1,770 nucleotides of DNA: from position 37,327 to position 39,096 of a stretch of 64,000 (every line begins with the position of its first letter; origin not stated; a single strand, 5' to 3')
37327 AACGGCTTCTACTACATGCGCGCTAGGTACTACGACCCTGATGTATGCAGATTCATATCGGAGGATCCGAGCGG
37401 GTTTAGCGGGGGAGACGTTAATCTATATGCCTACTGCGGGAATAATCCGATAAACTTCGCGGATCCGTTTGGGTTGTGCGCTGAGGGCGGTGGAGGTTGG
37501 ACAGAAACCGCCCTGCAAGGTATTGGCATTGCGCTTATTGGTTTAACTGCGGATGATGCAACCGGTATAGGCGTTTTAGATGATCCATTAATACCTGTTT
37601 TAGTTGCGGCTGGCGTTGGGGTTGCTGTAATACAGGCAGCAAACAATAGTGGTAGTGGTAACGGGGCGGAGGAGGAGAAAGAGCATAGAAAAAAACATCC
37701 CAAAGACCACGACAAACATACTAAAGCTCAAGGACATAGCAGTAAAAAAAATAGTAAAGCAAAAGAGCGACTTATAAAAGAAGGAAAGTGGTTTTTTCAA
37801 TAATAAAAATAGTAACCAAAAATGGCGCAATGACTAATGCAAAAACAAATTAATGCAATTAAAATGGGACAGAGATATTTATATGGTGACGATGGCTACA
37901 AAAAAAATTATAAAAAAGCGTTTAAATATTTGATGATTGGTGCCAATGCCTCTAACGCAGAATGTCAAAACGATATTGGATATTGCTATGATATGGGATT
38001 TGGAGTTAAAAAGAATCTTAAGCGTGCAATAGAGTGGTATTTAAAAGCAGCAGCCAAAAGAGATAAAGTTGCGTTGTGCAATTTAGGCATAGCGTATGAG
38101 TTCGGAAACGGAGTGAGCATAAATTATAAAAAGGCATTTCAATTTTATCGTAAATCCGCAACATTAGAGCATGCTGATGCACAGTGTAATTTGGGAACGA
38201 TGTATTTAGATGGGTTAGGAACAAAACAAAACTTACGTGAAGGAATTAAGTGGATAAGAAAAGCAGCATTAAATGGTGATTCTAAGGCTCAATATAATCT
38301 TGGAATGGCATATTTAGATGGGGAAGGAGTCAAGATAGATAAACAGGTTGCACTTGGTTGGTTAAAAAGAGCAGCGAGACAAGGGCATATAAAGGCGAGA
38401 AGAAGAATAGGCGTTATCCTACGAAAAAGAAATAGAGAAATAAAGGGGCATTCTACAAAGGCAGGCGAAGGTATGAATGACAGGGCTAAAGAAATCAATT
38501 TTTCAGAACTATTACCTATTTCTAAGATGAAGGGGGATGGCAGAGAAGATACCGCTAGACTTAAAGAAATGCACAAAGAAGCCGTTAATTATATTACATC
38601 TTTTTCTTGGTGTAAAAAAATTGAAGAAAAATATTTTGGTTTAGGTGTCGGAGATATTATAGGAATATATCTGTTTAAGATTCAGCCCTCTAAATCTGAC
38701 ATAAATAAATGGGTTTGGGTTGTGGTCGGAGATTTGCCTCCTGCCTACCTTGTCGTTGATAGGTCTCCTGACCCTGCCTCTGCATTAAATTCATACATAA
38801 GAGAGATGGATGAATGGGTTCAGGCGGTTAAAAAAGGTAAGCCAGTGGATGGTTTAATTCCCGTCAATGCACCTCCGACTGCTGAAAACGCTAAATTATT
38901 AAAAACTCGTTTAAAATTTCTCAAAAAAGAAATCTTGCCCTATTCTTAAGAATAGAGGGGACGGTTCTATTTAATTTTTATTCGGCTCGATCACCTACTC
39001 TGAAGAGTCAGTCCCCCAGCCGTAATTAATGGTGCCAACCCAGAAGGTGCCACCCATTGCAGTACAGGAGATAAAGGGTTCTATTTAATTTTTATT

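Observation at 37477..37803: Novel Rhs-CT toxin candidate: glycine-zipper hydrophobic segment followed by a His/Lys-rich basic tail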

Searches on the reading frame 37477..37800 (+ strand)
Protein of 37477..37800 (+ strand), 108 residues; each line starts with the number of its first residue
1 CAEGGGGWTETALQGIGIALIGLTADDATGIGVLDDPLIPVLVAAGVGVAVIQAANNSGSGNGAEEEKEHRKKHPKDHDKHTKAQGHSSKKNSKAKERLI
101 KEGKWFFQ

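Call 8: search_protein_families(library=ncbifam, proteins=[window:37477-37800:+], max_evalue=1)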
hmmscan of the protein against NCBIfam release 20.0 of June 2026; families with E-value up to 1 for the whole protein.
window:37477-37800:+ (108 aa): 2 families
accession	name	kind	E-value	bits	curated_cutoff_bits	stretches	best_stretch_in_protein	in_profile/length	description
NF040487.1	T3SS_CigR_fam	subfamily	0.06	13.7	78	1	47-95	10-58/148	anti-virulence regulator CigR family protein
NF045773.1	cytochro_C550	exception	0.09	12.7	125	1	36-85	4-51/118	cytochrome c550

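Call 15: search_protein_representatives(protein=window:37477-37800:+)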
Query: 108 residues. Proteins with E-value up to 0.001 (for the whole library): 9; up to 1e-10: 3; up to 1e-30: 1. The best 9 are listed.
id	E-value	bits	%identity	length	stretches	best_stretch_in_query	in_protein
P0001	1.3e-64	231.8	100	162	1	1-108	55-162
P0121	1.1e-12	64.7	74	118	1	6-52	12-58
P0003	7.1e-11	58.9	67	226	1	6-57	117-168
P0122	3.3e-08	50.3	57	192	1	52-107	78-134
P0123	1.4e-06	45.1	35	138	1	7-92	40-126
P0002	3.2e-05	40.7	69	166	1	1-35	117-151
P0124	3.6e-04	37.3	39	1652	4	3-50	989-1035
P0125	4.8e-04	36.9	41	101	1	21-91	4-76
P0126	4.9e-04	36.9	42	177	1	4-65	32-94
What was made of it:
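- On Unnamed basic tail module defined here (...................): It is 57% identical to P0122 (call 15).
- Checked: Each has independent relatives elsewhere: the hairpin at E = 1e-12 to 5e-4 and the tail at E = 3e-8 (call 15).
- Tried and rejected: The exhaustive 1.8-billion-protein search with the tip found only 9 relatives (call 15).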

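Call 22: find_encoding_contigs(protein=P0122, flank=6000, max_places=4)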
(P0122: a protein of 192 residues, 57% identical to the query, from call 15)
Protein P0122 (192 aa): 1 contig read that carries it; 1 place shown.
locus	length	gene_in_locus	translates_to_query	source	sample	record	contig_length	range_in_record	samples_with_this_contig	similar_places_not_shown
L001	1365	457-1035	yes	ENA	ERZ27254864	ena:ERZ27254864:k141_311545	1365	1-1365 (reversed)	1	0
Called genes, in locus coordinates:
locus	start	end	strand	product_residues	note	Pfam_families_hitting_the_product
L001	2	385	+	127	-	?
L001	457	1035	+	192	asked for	-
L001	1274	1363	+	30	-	?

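Call 29: search_protein_families(library=pfam, proteins=[P0121, P0122, P0123, P0125, P0126], max_evalue=1)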
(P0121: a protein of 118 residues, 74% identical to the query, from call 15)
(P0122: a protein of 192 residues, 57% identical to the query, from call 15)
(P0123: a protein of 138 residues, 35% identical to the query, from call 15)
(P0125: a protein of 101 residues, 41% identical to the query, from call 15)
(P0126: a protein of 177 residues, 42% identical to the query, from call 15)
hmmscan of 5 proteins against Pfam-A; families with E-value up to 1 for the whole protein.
P0121 (118 aa): 0 families

P0122 (192 aa): 2 families
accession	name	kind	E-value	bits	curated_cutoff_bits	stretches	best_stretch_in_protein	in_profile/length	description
PF02577.19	BFN_dom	-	0.29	11.4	27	1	77-122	11-56/112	Bifunctional nuclease domain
PF07754.17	HVO_2753_ZBP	-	0.71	10.2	33.2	0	145-157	19-31/46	Small zinc finger protein HVO_2753-like, Zn-binding pocket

P0123 (138 aa): 2 families
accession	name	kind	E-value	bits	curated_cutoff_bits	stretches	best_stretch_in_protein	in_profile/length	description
PF18181.6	SLATT_1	-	0.25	11.9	26.3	1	35-84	23-70/122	SMODS and SLOG-associating 2TM effector domain 1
PF06522.17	B12D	-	0.53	10.1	21.5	0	71-84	6-19/54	NADH-ubiquinone reductase complex 1 MLRQ subunit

P0125 (101 aa): 1 family
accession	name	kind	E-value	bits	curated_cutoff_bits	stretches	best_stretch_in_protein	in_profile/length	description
PF10009.15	DUF2252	-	0.02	14.4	22.3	1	15-93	222-295/392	Uncharacterized protein conserved in bacteria (DUF2252)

P0126 (177 aa): 1 family
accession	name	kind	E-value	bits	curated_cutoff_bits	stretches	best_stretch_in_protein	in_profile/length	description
PF09400.15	DUF2002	-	0.043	14.2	23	1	76-175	8-103/110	Protein of unknown function (DUF2002)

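Call 30: find_related_loci(query=window:37477-37800:+, collection=genome_contigs, flank=10000)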
Query window:37477-37800:+ (108 aa) in genome_contigs; peptide patterns used: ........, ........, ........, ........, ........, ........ (x = any residue, [..] = any of these).
540 stretches matched a pattern, but none encodes a relative of the query by tblastn (E <= 1e-3).
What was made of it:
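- Tried and rejected: A genome-collection scan for the tip found nothing (call 30).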

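Call 40: find_encoding_contigs(protein=P0126, flank=6000, max_places=3)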
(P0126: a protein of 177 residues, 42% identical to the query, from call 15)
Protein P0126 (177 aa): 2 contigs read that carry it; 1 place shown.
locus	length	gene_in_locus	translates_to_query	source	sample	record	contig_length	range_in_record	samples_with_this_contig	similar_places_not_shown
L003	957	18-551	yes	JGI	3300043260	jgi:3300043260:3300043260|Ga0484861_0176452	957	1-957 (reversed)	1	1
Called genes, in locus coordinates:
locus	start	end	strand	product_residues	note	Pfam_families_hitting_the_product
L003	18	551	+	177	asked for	-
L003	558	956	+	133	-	?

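Call 41: find_encoding_contigs(protein=P0123, flank=6000, max_places=3)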
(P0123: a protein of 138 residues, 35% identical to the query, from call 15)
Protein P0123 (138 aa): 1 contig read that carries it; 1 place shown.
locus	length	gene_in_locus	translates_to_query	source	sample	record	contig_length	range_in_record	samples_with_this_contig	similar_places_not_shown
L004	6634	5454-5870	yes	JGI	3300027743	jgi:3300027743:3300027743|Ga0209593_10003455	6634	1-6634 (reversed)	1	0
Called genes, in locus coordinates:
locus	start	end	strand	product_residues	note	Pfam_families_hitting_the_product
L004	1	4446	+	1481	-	?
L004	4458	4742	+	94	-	-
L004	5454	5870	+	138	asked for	-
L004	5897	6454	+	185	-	PF23914:TPR_CcmH_CycH (faint), PF13428:TPR_14 (faint), PF00515:TPR_1 (faint), PF12895:ANAPC3 (faint), PF13424:TPR_12 (faint), PF07719:TPR_2 (weak), PF13181:TPR_8 (faint), PF14559:TPR_19 (weak)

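Call 45: search_protein_families(library=pfam, proteins=[L004:5322-5867:+, L004:5879-6451:+, L004:4458-4739:+], max_evalue=5)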
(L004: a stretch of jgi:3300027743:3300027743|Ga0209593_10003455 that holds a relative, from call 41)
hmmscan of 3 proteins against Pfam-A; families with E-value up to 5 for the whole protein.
L004:5322-5867:+ (182 aa): 1 family
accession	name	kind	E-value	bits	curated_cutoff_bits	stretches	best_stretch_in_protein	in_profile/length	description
PF06522.17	B12D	-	0.71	9.7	21.5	1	115-128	6-19/54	NADH-ubiquinone reductase complex 1 MLRQ subunit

L004:5879-6451:+ (191 aa): 18 families
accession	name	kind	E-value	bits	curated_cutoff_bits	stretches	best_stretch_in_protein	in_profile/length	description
PF14559.12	TPR_19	-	5.3e-08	33.5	25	1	58-113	2-57/68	Tetratricopeptide repeat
PF13424.12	TPR_12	-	5.8e-08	33.2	30.1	1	30-78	27-76/77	Tetratricopeptide repeat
PF07719.23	TPR_2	-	1.2e-07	31.7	27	1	49-79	3-33/34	Tetratricopeptide repeat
PF13428.12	TPR_14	-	2.3e-07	31.3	23.5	2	51-84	5-38/44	Tetratricopeptide repeat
PF13181.12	TPR_8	-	2.5e-06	27.7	25.7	1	50-79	4-33/34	Tetratricopeptide repeat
PF13432.12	TPR_16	-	7.3e-06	26.8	32.7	2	23-79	7-63/65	Tetratricopeptide repeat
PF23914.1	TPR_CcmH_CycH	-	1.3e-05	25.5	42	2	25-78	99-152/158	Cytochrome c-type biogenesis protein H TPR domain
PF12895.13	ANAPC3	-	1.6e-05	25.5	27.2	1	37-105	13-80/82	Anaphase-promoting complex, cyclosome, subunit 3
PF00515.34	TPR_1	-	2.1e-05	24.6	27.8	2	56-80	10-34/34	Tetratricopeptide repeat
PF13429.12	TPR_15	-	0.00095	19.1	26.2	1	28-109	195-276/280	Tetratricopeptide repeat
PF13174.12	TPR_6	-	0.0012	19.8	26.3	0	24-45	11-32/33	Tetratricopeptide repeat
PF13431.12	TPR_17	-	0.0067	17.1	24.4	1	36-68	2-34/34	Tetratricopeptide repeat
PF13374.12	TPR_10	-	0.015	15.8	27.5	1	50-75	5-30/42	Tetratricopeptide repeat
PF13371.12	TPR_9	-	0.038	14.5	35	1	56-86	4-34/73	Tetratricopeptide repeat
PF25064.1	ARM_TT21_5th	-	0.048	14.4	27.8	1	23-76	11-64/117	TT21 fifth ARM repeats domain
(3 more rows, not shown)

L004:4458-4739:+ (94 aa): 1 family
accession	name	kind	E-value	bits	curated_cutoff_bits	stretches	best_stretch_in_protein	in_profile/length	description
PF09455.15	Csx1_HEPN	-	0.11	13.4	23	1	20-57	19-56/71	CRISPR system endoribonuclease Csx1, HEPN domain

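Call 55: search_protein_families(library=ncbifam, proteins=[P0125, P0123], max_evalue=10)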
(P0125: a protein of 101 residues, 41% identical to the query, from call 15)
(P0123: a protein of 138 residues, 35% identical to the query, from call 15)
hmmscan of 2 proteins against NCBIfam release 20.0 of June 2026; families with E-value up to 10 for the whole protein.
P0125 (101 aa): 0 families

P0123 (138 aa): 0 families

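Call 56: search_solved_structures(query=window:37477-37800:+, max_evalue=10)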
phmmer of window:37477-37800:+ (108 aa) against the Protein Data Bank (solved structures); distinct sequences matched with E-value up to 10: 3.
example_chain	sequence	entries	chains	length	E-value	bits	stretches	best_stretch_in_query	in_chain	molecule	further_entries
4v7e_Cu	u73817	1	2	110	1.1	13.2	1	35-78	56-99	60S ribosomal protein P1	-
3n1u_A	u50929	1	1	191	1.2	13.1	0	31-59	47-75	Hydrolase, HAD superfamily, subfamily III A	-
1zvk_A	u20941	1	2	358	7.8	10.5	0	42-67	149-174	kumamolisin-As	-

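Call 72: search_protein_families(library=phrogs, proteins=[window:37477-37800:+], max_evalue=1)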
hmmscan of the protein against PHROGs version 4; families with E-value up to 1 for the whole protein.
window:37477-37800:+ (108 aa): 0 families

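Call 78: predict_structure(alignment_id=A5)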
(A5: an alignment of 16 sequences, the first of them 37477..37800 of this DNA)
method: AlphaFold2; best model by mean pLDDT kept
length: 108 residues; sequences in the alignment: 16
mean_pLDDT: 59.1   pTM: 0.24
mean pLDDT of the five models: 59.1, 58.1, 55.0, 54.9, 51.9
residues with pLDDT >= 90: 0; 70-90: 17; 50-70: 80; < 50: 11
segments of 3 or more residues with pLDDT < 50: 1-5
pLDDT, mean of each block of 10 residues (from residue 1): 50 65 58 60 75 70 51 57 53 56 53
secondary structure, 60 per line:
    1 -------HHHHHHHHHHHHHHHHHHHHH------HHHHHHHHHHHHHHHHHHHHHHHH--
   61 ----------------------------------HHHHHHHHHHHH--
elements in order: H8-28 H35-58 H95-106
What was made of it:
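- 37477..37650 (+): Module A: a hydrophobic helix-loop-helix (aa 1-58). Helix 1 is at 37498-37560, the acidic loop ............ at 37549-37584 and helix 2 at 37579-37650. AF2 gives helices 8-28 and 35-58 (call 78).
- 37651..37677 (+): Gly/Ser/Glu linker (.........). Predicted disordered (call 78).
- On CDI-type ionophore toxins: AF2 gives two helices plus a disordered tail (call 78).
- Checked: Confidence is low (pLDDT 59) (call 78).
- The AF2 model is low-confidence (call 78).
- Tried and rejected: AF2 of the tip was too low in confidence (pLDDT 59) for fold inference (call 78).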

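Call 94: find_encoding_contigs(protein=P0121, flank=5000, max_places=3)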
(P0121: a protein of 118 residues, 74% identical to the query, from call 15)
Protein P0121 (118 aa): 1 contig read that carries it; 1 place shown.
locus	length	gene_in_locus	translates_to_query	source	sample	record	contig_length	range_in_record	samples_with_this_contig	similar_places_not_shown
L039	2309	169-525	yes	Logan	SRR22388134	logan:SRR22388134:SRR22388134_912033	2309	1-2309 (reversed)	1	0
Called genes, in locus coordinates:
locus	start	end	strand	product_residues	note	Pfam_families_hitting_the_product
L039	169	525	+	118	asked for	-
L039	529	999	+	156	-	-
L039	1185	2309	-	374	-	?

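Call 95: find_encoding_contigs(protein=P0125, flank=5000, max_places=3)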
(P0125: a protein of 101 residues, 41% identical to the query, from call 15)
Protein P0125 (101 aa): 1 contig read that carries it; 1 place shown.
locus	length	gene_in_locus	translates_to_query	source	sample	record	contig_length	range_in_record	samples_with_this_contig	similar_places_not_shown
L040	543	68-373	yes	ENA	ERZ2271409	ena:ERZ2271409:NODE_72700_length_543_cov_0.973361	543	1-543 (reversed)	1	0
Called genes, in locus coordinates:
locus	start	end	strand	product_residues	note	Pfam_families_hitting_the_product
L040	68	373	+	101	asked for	-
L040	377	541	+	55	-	?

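Call 101: fold_search(model_id=the predicted structure, library=pdb)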
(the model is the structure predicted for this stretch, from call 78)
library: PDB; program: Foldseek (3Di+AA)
matches with E <= 10: 0; with E <= 0.001: 0
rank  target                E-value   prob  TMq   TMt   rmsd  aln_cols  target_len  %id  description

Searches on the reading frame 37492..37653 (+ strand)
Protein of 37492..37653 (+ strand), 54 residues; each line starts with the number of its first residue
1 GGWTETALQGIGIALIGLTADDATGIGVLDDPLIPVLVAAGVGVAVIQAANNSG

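Call 20: find_homologous_proteins(query=A1, max_evalue=0.01)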
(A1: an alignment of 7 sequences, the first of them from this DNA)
Query A1 (7 sequences) (54 aa, profile of the alignment): 7 proteins with E <= 0.01 among 5221 candidates.
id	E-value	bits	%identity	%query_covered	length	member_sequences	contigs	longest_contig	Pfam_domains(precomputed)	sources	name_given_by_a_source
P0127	4.4e-7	47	49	65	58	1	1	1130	-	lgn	-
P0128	1.2e-4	40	53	56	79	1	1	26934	-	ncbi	-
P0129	3.2e-4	38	44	67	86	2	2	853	-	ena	-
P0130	4.9e-4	38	69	46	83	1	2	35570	-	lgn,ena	-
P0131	2.4e-3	35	70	37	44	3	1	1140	-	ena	-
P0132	2.7e-3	35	73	20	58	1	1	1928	-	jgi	-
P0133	2.7e-3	35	56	46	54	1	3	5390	-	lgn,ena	-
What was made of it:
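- Tried and rejected: The profile search with the hairpin alignment gave only seven short proteins (call 20).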

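Call 42: find_encoding_contigs(protein=P0130, flank=6000, max_places=3)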
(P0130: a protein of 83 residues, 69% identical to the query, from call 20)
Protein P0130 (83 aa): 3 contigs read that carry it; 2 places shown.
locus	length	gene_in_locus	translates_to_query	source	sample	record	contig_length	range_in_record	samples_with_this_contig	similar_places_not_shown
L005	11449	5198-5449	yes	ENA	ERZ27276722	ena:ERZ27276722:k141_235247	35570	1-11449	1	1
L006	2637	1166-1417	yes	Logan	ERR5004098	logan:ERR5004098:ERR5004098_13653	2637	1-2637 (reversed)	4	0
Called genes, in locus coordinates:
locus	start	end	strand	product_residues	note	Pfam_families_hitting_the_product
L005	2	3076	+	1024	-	?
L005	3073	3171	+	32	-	-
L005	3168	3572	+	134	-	-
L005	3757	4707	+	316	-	PF25023:TEN_YD-shell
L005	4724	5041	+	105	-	-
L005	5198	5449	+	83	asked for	-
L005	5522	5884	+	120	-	-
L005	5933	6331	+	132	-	-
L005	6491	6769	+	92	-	PF05593:RHS_repeat (faint)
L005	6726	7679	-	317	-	PF02311:AraC_binding, PF07883:Cupin_2, PF12833:HTH_18, PF00165:HTH_AraC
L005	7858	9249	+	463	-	PF26299:MurL_N, PF26298:MurL_epimerase_C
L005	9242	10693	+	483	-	PF02875:Mur_ligase_C (faint), PF08245:Mur_ligase_M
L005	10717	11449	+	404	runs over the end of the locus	PF07905:PucR, PF17853:GGDEF_2, PF13556:HTH_30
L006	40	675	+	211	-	-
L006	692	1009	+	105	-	-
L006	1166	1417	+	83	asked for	-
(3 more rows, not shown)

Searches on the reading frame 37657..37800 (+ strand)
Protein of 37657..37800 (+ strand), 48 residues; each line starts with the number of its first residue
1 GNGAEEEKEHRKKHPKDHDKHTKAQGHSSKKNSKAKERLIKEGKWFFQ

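Call 28: find_homologous_proteins(query=A2, max_evalue=0.1)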
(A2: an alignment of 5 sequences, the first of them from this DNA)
Query A2 (5 sequences) (48 aa, profile of the alignment): 1 proteins with E <= 0.1 among 9 candidates.
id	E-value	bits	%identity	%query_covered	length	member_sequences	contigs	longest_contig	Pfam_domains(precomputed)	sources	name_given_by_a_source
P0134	6.6e-2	31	57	27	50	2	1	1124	-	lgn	-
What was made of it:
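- Tried and rejected: The word-indexed profile search with the tail alignment was almost empty, with 9 candidates (call 28), probably because of low complexity.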

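Call 29: search_protein_families(library=pfam, proteins=[P0134], max_evalue=1)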
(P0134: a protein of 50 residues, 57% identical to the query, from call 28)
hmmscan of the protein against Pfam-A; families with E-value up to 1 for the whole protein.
P0134 (50 aa): 0 families

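Call 55: search_protein_families(library=ncbifam, proteins=[P0134], max_evalue=10)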
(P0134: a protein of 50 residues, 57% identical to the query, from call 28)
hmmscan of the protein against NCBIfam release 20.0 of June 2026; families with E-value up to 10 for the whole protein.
P0134 (50 aa): 0 families

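Call 71: search_solved_structures(query=A4, max_evalue=10, show_alignments=3)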
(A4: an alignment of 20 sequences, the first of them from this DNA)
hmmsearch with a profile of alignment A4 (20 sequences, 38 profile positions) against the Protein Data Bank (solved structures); distinct sequences matched with E-value up to 10: 0.

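Call 72: search_protein_families(library=phrogs, proteins=[P0134], max_evalue=1)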
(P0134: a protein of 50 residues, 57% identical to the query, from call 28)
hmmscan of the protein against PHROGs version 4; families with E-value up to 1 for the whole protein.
P0134 (50 aa): 0 families

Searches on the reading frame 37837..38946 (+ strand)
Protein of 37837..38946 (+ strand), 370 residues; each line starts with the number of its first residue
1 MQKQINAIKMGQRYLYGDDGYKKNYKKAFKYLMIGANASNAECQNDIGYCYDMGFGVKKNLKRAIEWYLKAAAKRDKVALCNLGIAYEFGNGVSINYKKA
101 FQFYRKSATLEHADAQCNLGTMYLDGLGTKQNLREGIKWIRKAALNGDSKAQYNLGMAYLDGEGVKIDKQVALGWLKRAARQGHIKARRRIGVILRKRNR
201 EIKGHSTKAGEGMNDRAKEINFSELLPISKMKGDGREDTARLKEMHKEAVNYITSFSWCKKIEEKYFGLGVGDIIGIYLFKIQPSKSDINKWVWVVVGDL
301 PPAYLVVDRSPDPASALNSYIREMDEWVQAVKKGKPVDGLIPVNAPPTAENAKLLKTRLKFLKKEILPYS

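Call 6: search_protein_families(library=pfam, proteins=[window:37837-38946:+], max_evalue=1)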
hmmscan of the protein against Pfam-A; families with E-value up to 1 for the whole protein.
window:37837-38946:+ (370 aa): 3 families
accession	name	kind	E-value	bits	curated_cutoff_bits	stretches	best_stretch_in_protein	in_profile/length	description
PF08238.18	Sel1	-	7.8e-46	153.3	30.7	5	149-184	1-36/36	Sel1 repeat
PF23310.1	TPR_27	-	1.8e-05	24.8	27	2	130-165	42-77/110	Plant tetratrico peptide repeats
PF18895.5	T4SS_pilin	-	0.085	13.4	26.6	1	9-36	30-58/71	Type IV secretion system pilin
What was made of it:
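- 37837..38448 (+): Putative immunity gene, Sel1-repeat domain (aa 1-204). PF08238 E = 7.8e-46 (call 6).
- Checked: The downstream gene 37837-38949 is a Sel1-repeat protein (PF08238, E = 7.8e-46, five repeats; call 6).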

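Call 8: search_protein_families(library=ncbifam, proteins=[window:37837-38946:+], max_evalue=1)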
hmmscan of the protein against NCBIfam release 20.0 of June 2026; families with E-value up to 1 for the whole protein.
window:37837-38946:+ (370 aa): 5 families
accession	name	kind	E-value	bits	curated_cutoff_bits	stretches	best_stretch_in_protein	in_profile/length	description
NF033786.1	phenyl_MerG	equivalog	2e-19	70.4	350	3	123-210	75-170/217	phenylmercury resistance protein MerG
NF047621.1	FlgprotMotXVib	equivalog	4.4e-10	39.4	330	3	120-194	79-153/211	flagellar protein MotX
NF045484.1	TransRegExoR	equivalog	4.9e-08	32.5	450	2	147-205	159-217/267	exopolysaccharide production regulator ExoR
NF038194.1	AlgK_TPR_lipo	equivalog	3e-07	29.4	700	2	104-189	289-373/448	alginate biosynthesis TPR repeat lipoprotein AlgK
TIGR02644.1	Y_phosphoryl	subfamily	0.089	11.6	409.05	1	85-249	241-399/417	pyrimidine-nucleoside phosphorylase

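Call 31: list_cluster_members(proteins=[P0001, window:37837-38946:+, window:36588-37217:+, window:34468-36600:+, window:39607-40464:-])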
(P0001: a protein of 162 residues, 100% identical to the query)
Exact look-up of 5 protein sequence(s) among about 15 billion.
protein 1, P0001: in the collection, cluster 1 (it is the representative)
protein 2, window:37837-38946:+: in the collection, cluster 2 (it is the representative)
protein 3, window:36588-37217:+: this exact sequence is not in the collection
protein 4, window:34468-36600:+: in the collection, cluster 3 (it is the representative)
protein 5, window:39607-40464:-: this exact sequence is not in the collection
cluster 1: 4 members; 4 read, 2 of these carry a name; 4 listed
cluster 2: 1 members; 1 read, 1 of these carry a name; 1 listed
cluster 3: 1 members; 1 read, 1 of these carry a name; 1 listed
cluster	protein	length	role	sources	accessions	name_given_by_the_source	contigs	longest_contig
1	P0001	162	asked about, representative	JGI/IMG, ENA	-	-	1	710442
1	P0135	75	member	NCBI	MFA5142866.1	MAG: RHS repeat-associated core domain-containing protein [Candidatus Omnitrophota ...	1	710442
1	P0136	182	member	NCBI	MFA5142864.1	MAG: RHS repeat-associated core domain-containing protein [Candidatus Omnitrophota ...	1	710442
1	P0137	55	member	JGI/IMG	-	-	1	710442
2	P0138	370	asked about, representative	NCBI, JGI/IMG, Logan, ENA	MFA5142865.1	MAG: tetratricopeptide repeat protein [Candidatus Omnitrophota bacterium]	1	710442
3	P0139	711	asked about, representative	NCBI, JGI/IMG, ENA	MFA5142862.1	MAG: nickel pincer cofactor biosynthesis protein LarC [Candidatus Omnitrophota bacterium]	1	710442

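Call 91: predict_structure(protein=window:37837-38946:+)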
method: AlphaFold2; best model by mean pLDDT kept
length: 370 residues; sequences in the alignment: 1
mean_pLDDT: 60.9   pTM: 0.50
mean pLDDT of the five models: 60.9, 60.8, 58.3, 55.4, 36.8
residues with pLDDT >= 90: 23; 70-90: 142; 50-70: 46; < 50: 159
segments of 3 or more residues with pLDDT < 50: 164-166, 205-307, 311-314, 328-332, 334-370
pLDDT, mean of each block of 10 residues (from residue 1): 82 72 75 72 83 65 86 89 84 76 92 90 75 84 87 87 57 83 82 72 42 28 28 35 39 34 34 39 37 43 45 50 51 42 39 41 32
secondary structure, 60 per line:
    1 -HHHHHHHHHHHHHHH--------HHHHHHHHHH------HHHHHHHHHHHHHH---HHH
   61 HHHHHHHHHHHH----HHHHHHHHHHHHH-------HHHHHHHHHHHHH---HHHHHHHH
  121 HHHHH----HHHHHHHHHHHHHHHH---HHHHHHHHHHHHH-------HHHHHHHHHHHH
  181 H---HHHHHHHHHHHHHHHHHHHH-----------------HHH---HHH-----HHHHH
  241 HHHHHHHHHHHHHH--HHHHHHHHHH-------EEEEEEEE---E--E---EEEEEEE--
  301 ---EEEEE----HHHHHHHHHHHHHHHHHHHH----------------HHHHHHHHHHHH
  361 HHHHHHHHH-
elements in order: H2-16 H25-34 H41-54 H58-72 H77-89 H97-109 H113-125 H130-145 H149-161 H169-181 H185-204 H236-254 H257-266 E274-281 E292-298 E304-308 H313-332 H349-369
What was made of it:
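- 37837..38448 (+): AF2 solenoid with pLDDT 72-92 (call 91).
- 38449..38949 (+): Extra C-terminal domain of the Sel1 protein (aa 205-370), of unknown family. AF2 pLDDT is below 50 (call 91).
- On CDI-type ionophore toxins: The partner is a soluble Sel1 protein (calls 6, 91).
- Tried and rejected: The C-terminal domain stayed below pLDDT 50 (call 91), so I did not run fold searches on it.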
